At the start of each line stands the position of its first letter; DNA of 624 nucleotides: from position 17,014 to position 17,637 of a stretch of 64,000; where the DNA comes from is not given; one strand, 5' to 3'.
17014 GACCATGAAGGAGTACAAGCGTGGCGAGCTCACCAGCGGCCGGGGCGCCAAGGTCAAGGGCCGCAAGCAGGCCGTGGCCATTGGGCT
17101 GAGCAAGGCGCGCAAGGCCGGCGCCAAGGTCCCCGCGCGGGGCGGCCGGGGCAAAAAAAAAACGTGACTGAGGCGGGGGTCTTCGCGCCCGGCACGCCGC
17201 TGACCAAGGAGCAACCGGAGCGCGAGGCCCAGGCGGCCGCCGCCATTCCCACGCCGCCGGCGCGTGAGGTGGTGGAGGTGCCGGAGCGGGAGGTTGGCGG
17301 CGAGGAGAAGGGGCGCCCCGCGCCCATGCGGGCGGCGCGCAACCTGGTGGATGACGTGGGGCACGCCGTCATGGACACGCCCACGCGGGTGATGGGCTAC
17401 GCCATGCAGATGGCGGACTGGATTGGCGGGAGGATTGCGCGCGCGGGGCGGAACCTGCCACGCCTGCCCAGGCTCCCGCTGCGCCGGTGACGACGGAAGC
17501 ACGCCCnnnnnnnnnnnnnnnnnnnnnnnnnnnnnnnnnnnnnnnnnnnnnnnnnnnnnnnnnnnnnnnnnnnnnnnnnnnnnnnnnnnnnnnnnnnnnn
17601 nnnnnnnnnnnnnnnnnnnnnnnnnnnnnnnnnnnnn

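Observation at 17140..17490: A10 slippery run (A_AAA_AAA) at the 3' end of a Lys-rich basic protein gene would fuse it by -1 frameshift to a downstream ORF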

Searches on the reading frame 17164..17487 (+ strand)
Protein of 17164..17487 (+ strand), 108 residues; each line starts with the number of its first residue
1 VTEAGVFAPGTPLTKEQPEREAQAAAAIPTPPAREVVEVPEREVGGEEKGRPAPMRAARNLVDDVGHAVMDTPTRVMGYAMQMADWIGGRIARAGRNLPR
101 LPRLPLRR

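Call 3: search_protein_families(library=pfam, proteins=[window:17164-17487:+], max_evalue=1)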
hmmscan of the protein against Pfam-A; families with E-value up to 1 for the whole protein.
window:17164-17487:+ (108 aa): 0 families

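Call 4: search_protein_families(library=ncbifam, proteins=[window:17164-17487:+], max_evalue=1)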
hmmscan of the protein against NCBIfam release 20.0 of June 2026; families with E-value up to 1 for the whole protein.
window:17164-17487:+ (108 aa): 0 families

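Call 6: find_homologous_proteins(query=window:17164-17487:+, max_evalue=0.001)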
Query window:17164-17487:+ (108 aa): 1 proteins with E <= 0.001 among 16 candidates.
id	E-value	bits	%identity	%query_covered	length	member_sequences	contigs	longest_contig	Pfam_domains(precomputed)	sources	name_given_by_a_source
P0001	1.2e-62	227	100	100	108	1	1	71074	-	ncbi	ncbi:MAG: hypothetical protein AB2A00_04760 [Myxococcota bacterium]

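Call 14: find_related_loci(query=window:17164-17487:+, collection=metagenome_contigs, flank=5000)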
Query window:17164-17487:+ (108 aa) in metagenome_contigs; peptide patterns used: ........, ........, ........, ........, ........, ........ (x = any residue, [..] = any of these).
600 stretches matched a pattern, but none encodes a relative of the query by tblastn (E <= 1e-3).

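Call 15: search_protein_representatives(protein=window:17164-17487:+)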
Query: 108 residues. Proteins with E-value up to 0.001 (for the whole library): 1; up to 1e-10: 1; up to 1e-30: 1. The best 1 are listed.
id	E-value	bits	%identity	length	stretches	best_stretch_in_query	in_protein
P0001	3.9e-63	226.8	100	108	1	1-108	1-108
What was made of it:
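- Tried and rejected: The orphan found only itself in the 5.8 billion-protein search (call 6), in the exhaustive HMMER search of 1.84 billion representatives (call 15) and in a metagenome tblastn scan (call 14).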

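Call 21: find_encoding_contigs(protein=P0001, flank=10000, max_places=3)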
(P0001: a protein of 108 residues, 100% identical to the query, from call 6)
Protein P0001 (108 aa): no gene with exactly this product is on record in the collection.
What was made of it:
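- Tried and rejected: An exact look-up of the orphan's contig returned nothing (call 21).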

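Call 37: predict_structure(protein=window:17164-17487:+)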
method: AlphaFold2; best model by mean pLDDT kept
length: 108 residues; sequences in the alignment: 1
mean_pLDDT: 70.3   pTM: 0.27
mean pLDDT of the five models: 70.3, 70.0, 68.9, 66.6, 63.9
residues with pLDDT >= 90: 2; 70-90: 61; 50-70: 42; < 50: 3
segments of 3 or more residues with pLDDT < 50: none
pLDDT, mean of each block of 10 residues (from residue 1): 52 67 68 71 60 73 72 76 87 78 70
secondary structure, 60 per line:
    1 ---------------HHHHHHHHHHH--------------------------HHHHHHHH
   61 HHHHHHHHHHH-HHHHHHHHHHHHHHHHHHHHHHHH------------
elements in order: H16-26 H53-71 H73-96
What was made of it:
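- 17164..17490 (+): Orphan gene in the -1 frame, 108 aa. It has an acidic, Pro-rich and probably disordered N-half (pI 4.6) and a basic helical C-half (pI 11.8). NCBI accession MEW5848098.1, hypothetical protein AB2A00_04760. AF2 on the single sequence gives pLDDT 70 with helices at 16-26, 53-71 and 73-96 (call 37).
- Tried and rejected: The AF2 single-sequence model is only moderately confident (pLDDT 70, call 37), so I ran no fold search.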

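Call 53: search_solved_structures(query=window:17164-17487:+, max_evalue=1)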
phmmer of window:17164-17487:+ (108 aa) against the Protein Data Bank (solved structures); distinct sequences matched with E-value up to 1: 0.

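Call 54: search_protein_families(library=phrogs, proteins=[window:17164-17487:+], max_evalue=0.1)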
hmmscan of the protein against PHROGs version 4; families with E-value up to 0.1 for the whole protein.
window:17164-17487:+ (108 aa): 0 families
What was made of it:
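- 17164..17490 (+): No homologue was found in the 5.8 billion-protein search, the 1.84 billion-representative HMMER search, the metagenome scan, Pfam, NCBIfam, PHROGs or PDB (calls 3, 4, 6, 14, 15, 53, 54).
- Tried and rejected: Function prediction for the orphan gave nothing from Pfam, NCBIfam, PHROGs or PDB (calls 3, 4, 53, 54).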

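Call 58: list_cluster_members(proteins=[P0001, P0002])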
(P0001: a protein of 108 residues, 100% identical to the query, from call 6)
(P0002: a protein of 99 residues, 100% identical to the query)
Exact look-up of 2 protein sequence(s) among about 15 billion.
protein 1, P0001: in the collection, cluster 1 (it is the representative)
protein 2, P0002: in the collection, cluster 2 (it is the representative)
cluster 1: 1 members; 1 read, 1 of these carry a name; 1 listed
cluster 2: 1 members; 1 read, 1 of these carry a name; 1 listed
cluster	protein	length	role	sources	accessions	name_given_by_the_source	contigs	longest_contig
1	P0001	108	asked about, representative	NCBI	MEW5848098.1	MAG: hypothetical protein AB2A00_04760 [Myxococcota bacterium]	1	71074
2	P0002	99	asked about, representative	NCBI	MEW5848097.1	MAG: DUF6496 domain-containing protein [Myxococcota bacterium]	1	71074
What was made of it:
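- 17164..17167 (+): GTGA stop/start overlap. The GTG start of the orphan (17164-17166) overlaps the TGA stop of DUF6496 (17165-17167). NCBI uses this start (calls 6, 58).
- On Translationally coupled overlapping gene pair (ATGA/GTGA): NCBI annotates this start (calls 6, 58).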
